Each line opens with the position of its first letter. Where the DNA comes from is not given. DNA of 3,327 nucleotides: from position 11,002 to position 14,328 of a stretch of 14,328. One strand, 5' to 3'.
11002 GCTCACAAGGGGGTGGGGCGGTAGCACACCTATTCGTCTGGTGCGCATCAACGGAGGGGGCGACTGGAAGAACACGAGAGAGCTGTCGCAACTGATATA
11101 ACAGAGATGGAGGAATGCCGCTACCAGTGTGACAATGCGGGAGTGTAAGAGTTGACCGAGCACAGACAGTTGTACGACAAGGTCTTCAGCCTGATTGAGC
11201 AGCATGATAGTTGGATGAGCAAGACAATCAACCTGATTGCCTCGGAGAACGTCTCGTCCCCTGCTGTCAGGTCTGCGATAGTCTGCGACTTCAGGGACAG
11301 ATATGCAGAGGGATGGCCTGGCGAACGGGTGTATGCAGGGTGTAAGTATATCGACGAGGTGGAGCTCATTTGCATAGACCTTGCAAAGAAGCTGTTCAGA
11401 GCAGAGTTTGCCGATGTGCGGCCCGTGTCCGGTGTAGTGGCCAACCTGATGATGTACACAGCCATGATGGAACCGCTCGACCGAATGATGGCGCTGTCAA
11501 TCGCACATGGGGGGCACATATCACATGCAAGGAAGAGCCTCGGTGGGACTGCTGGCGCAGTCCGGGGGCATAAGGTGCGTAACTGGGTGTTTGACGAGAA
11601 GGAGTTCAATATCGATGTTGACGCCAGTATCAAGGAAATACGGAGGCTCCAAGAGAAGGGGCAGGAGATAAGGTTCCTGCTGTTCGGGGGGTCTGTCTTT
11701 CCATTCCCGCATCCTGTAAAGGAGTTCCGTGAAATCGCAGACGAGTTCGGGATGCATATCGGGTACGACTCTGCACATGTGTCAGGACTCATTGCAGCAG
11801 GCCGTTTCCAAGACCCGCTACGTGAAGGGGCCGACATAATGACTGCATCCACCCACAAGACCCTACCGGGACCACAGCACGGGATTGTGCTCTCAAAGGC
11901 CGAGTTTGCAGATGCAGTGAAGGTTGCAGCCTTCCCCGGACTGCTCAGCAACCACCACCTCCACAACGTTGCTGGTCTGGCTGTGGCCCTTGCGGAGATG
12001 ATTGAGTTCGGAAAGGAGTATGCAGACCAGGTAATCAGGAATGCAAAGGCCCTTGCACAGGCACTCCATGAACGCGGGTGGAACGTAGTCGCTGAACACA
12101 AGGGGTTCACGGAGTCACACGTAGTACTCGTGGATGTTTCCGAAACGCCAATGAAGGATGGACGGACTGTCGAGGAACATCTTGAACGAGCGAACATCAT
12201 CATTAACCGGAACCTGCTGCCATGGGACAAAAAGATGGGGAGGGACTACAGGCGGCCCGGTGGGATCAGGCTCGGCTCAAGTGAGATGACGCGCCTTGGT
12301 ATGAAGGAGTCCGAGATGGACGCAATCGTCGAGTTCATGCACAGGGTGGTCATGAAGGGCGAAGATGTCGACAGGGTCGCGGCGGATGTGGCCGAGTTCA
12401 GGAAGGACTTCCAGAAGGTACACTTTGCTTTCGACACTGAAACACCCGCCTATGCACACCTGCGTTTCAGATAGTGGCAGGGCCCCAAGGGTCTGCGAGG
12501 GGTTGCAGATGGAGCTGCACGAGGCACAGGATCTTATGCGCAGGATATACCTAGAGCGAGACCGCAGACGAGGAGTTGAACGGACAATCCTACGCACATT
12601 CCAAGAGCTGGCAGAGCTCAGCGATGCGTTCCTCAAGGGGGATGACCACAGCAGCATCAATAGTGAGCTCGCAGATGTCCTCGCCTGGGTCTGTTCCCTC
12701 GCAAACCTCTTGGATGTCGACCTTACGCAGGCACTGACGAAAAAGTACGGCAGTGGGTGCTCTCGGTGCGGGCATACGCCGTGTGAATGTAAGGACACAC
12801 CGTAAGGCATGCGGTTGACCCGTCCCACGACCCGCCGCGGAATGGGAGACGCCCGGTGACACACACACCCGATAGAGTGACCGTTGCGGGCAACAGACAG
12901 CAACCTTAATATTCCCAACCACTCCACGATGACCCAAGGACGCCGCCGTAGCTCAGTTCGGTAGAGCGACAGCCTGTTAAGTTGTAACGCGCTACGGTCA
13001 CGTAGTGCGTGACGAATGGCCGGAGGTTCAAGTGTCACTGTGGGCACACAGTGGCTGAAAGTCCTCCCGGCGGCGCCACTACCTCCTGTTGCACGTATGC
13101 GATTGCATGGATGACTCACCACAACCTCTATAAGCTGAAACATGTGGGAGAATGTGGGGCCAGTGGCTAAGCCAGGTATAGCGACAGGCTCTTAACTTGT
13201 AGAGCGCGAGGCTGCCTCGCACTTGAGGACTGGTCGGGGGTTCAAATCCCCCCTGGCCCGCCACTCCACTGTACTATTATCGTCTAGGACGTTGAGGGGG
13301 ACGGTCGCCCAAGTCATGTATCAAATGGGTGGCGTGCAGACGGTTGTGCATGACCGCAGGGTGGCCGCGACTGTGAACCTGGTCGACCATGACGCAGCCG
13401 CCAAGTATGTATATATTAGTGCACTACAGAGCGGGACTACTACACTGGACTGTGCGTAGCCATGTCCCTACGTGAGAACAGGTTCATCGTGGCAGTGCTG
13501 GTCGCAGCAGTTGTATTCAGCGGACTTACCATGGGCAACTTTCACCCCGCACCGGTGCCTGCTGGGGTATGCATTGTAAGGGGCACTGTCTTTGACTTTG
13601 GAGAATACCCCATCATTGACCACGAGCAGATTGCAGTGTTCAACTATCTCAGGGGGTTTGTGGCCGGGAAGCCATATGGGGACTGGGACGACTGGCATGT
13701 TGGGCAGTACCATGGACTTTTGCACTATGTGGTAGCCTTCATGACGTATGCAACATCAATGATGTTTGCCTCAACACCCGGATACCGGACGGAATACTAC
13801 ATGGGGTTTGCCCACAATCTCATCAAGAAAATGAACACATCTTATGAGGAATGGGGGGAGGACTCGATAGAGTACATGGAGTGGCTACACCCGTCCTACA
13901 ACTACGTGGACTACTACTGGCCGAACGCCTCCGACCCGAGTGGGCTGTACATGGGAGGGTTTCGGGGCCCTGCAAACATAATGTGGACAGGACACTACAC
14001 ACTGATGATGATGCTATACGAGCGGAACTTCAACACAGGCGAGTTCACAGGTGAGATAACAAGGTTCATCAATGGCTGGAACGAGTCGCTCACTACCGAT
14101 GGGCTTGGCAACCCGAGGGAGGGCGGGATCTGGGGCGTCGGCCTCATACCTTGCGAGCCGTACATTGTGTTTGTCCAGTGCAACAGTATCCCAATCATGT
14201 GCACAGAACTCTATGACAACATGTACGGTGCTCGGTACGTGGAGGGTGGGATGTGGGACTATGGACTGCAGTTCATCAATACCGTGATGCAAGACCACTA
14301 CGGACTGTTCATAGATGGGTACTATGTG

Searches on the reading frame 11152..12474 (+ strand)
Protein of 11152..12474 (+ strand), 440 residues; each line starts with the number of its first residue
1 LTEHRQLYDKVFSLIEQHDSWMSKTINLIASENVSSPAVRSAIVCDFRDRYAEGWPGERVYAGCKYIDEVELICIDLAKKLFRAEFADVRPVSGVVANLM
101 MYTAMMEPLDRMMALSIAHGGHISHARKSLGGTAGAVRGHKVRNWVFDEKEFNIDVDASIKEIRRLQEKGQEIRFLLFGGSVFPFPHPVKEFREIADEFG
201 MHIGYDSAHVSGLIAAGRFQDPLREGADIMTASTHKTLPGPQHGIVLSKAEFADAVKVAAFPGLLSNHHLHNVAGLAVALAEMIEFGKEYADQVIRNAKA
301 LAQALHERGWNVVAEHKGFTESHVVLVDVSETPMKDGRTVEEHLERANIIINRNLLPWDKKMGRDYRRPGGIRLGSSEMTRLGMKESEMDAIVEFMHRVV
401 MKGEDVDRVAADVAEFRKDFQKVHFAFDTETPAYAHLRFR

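Call 7: search_protein_families(library=pfam, proteins=[window:11152-12474:+])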
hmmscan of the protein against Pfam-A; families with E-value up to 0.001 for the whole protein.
window:11152-12474:+ (440 aa): 3 families
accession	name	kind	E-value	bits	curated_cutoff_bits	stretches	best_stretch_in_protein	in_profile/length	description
PF00464.25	SHMT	-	8.8e-84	281.9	27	1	9-396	6-399/399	Serine hydroxymethyltransferase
PF00155.27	Aminotran_1_2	-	9.6e-09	35.3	19.7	1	139-319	112-304/361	Aminotransferase class I and II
PF03841.19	SelA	-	0.00014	21.5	22.8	1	212-284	189-260/367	L-seryl-tRNA selenium transferase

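Call 8: find_related_loci(query=window:11152-12474:+, collection=genome_contigs, flank=4000)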
Query window:11152-12474:+ (440 aa) in genome_contigs; peptide patterns used: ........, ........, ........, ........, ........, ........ (x = any residue, [..] = any of these).
168 stretches matched a pattern; 129 encode a relative of the query (tblastn E <= 1e-3); the best 80 are kept; 80 distinct loci.
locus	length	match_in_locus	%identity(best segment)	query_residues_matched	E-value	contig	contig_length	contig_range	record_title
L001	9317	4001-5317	86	1-439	0e+0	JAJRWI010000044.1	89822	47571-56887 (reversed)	MAG: archaeon isolate Dive96_bin2.169 k141_2800466, whole genome shotgun sequence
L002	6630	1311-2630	85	1-440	0e+0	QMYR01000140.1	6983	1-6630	MAG: Candidatus Thorarchaeota archaeon isolate B65_G9 B65_Guay9_scaffold_17399, whole genome shotgun sequence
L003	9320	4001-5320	84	1-440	0e+0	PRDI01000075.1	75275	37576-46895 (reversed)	MAG: Candidatus Thorarchaeota archaeon isolate OWC3 Thor_OWC3_075, whole genome shotgun sequence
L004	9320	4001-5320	84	1-440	0e+0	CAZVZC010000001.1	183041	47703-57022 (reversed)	MAG TPA_asm: uncultured archaeon isolate binchicken_co33_456 genome assembly, contig: NODE_14_length_183041_cov_11.63583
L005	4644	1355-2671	84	1-439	0e+0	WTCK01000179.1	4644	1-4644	MAG: Candidatus Thorarchaeota archaeon isolate GLR93 c_000000857087, whole genome shotgun sequence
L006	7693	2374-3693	83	1-440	0e+0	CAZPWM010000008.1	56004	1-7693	MAG TPA_asm: uncultured archaeon isolate SRP214966_co4_397 genome assembly, contig: NODE_293_length_56004_cov_6.498686, 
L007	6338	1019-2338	83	1-440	0e+0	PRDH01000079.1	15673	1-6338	MAG: Candidatus Thorarchaeota archaeon isolate OWC2 Thor_OWC2_079, whole genome shotgun sequence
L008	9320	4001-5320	83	1-440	0e+0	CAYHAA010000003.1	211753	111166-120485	MAG TPA_asm: uncultured archaeon isolate ERP119294_co1_301 genome assembly, contig: NODE_67_length_211753_cov_90.157356,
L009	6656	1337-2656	83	1-440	0e+0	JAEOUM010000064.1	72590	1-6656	MAG: Candidatus Thorarchaeota archaeon isolate FT5_021 k127_18941331, whole genome shotgun sequence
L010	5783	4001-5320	83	1-440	0e+0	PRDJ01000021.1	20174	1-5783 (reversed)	MAG: Candidatus Thorarchaeota archaeon isolate OWC5 Thor_OWC5_021, whole genome shotgun sequence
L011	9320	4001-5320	83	1-440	0e+0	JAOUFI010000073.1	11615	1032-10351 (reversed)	MAG: Candidatus Thorarchaeota archaeon isolate 4_1_July_SF_Bin37 4_1_July_SF_Bin37_scaffold_2650_c1, whole genome shotgu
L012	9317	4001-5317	82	1-439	0e+0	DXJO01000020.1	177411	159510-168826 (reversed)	MAG TPA_asm: Candidatus Thorarchaeota archaeon isolate MAG_9 k127_87792, whole genome shotgun sequence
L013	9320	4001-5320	83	1-440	0e+0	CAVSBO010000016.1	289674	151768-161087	MAG: Candidatus Thorarchaeota archaeon isolate MFD04408.bin.2.157 genome assembly, contig: contig_94682, whole genome sh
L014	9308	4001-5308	83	5-440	0e+0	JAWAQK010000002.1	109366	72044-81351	MAG: Candidatus Thorarchaeota archaeon isolate SZTDM-2_201709_bins_98 SZTDM-2_201709_bins_98_scaffold_2, whole genome sh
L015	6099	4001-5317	82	1-439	0e+0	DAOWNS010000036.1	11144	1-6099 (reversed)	MAG TPA_asm: Candidatus Thorarchaeota archaeon isolate CSMAG_3034 CSMAG_3034_k141_636109_length_11144_cov_34.8345, whole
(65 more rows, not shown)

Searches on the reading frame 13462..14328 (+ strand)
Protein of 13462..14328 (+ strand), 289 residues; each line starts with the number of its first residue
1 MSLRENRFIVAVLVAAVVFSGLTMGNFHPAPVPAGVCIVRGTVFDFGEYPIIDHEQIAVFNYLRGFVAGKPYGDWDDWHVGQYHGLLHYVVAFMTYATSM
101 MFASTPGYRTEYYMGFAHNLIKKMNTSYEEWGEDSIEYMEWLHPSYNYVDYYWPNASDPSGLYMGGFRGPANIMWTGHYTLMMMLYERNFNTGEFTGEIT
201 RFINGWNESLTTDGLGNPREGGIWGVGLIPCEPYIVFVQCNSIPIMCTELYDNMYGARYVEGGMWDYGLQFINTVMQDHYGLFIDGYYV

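Call 7: search_protein_families(library=pfam, proteins=[window:13462-14328:+])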
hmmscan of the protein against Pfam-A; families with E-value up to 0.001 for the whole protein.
window:13462-14328:+ (289 aa): 1 family
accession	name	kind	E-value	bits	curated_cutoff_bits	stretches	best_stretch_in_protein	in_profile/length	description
PF18566.7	Ldi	-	3.1e-14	53.7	26.1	1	227-285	139-197/318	Linalool dehydratase/isomerase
